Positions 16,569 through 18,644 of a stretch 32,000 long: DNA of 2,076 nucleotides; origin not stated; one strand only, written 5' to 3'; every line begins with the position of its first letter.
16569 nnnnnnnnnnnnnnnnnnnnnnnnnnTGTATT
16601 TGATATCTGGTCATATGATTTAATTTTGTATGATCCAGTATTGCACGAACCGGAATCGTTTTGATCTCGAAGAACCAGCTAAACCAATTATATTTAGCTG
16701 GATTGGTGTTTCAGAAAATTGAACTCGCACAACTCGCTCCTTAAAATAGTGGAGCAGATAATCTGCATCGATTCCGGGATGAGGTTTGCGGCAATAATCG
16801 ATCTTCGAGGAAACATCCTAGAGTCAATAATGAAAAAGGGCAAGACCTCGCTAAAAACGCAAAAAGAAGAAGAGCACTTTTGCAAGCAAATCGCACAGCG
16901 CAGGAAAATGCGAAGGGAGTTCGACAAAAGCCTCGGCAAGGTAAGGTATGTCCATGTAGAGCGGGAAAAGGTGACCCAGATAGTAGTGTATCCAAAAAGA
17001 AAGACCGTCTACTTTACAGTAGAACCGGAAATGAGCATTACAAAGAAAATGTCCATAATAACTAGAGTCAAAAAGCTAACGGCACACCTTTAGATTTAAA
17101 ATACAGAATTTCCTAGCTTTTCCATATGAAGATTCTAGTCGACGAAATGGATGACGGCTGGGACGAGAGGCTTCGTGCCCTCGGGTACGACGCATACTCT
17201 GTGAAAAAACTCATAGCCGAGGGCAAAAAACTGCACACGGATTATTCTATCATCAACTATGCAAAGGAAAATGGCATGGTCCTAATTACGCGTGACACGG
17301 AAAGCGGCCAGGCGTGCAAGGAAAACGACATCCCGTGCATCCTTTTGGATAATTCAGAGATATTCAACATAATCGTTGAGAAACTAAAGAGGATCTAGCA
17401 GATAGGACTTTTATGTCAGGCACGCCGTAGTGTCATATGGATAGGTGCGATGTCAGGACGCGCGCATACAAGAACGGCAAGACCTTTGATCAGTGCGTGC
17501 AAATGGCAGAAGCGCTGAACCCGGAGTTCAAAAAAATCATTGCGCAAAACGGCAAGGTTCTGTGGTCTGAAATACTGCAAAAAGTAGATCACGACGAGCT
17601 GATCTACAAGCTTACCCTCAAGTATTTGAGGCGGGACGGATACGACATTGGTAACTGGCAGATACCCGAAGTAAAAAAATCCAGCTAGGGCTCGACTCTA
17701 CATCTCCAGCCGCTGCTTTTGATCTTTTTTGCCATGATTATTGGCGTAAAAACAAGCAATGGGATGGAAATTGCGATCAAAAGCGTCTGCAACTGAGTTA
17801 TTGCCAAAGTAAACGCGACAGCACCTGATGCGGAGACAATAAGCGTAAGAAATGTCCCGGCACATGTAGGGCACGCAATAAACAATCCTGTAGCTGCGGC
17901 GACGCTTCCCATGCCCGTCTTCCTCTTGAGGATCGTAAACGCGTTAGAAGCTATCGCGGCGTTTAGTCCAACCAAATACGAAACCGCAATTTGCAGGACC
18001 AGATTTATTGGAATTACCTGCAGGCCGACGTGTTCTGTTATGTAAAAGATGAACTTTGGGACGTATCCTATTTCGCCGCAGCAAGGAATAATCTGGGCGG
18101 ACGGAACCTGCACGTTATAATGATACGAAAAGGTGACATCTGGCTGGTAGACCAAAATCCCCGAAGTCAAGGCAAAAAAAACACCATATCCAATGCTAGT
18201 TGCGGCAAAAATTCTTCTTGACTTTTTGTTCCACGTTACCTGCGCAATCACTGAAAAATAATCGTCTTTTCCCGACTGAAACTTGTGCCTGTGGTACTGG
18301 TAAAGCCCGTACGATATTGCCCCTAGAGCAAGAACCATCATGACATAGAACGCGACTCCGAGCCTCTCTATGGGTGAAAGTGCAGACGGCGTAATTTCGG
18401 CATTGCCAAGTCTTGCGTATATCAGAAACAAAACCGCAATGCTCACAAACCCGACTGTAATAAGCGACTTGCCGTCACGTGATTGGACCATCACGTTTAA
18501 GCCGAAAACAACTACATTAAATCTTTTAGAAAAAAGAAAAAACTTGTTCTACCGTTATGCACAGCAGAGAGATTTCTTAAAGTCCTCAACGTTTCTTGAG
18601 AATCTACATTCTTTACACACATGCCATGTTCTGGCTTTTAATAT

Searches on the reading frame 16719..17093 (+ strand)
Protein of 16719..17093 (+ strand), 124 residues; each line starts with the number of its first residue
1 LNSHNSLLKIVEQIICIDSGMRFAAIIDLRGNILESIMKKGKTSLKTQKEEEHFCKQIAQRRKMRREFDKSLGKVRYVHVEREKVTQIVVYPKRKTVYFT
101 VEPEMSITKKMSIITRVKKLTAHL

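Call 60: search_protein_families(library=pfam, proteins=[window:16719-17093:+], max_evalue=1)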
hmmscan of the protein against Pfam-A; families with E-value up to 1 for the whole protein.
window:16719-17093:+ (124 aa): 4 families
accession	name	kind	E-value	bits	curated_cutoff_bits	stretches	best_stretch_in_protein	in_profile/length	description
PF20364.3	DUF6659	-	3.1e-10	40.7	27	1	15-114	16-116/131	Family of unknown function (DUF6659)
PF17097.10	Kre28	-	0.031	13.8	27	1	34-107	236-308/365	Spindle pole body component Kre28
PF04312.18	DUF460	-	0.064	13.4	28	1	14-41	33-61/135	Protein of unknown function (DUF460)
PF20216.3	DUF6576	-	0.16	12.6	27.3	0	32-50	20-37/47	Family of unknown function (DUF6576)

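Call 89: search_protein_families(library=padloc, proteins=[window:16719-17093:+], max_evalue=0.001)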
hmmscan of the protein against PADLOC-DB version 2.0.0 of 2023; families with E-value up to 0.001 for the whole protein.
window:16719-17093:+ (124 aa): 0 families

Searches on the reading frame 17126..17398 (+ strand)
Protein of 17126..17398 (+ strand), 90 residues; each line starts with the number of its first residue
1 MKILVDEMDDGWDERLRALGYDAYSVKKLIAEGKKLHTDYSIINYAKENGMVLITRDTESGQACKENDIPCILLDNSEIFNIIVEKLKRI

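Call 60: search_protein_families(library=pfam, proteins=[window:17126-17398:+], max_evalue=1)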
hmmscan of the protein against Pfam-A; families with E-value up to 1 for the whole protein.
window:17126-17398:+ (90 aa): 4 families
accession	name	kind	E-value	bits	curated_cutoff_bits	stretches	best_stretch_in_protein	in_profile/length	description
PF18480.7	DUF5615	-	5.5e-07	29.9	23.8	1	1-58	1-56/110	Domain of unknown function (DUF5615)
PF01927.22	Mut7-C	-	3.5e-05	24.4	23.3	1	1-80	1-70/146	Mut7-C RNAse domain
PF14367.12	DUF4411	-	0.18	12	23.5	1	37-72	102-137/159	Domain of unknown function (DUF4411)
PF18478.7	PIN_10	-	0.2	12.2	26.2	1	1-58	1-60/84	PIN like domain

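Call 89: search_protein_families(library=padloc, proteins=[window:17126-17398:+], max_evalue=0.001)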
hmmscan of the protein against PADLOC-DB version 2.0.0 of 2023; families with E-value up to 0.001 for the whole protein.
window:17126-17398:+ (90 aa): 0 families

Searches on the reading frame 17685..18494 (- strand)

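Call 39: search_protein_families(library=pfam, proteins=[window:17685-18494:-], max_evalue=0.001)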
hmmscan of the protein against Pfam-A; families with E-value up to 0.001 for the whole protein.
window:17685-18494:- (269 aa): 0 families

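Call 60: search_protein_families(library=pfam, proteins=[window:17685-18494:-], max_evalue=1)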
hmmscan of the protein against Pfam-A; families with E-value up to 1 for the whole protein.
window:17685-18494:- (269 aa): 1 family
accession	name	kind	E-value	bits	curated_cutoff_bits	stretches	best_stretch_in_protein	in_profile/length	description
PF10601.15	zf-LITAF-like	-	0.42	11.2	23.8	0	206-265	6-59/70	LITAF-like zinc ribbon domain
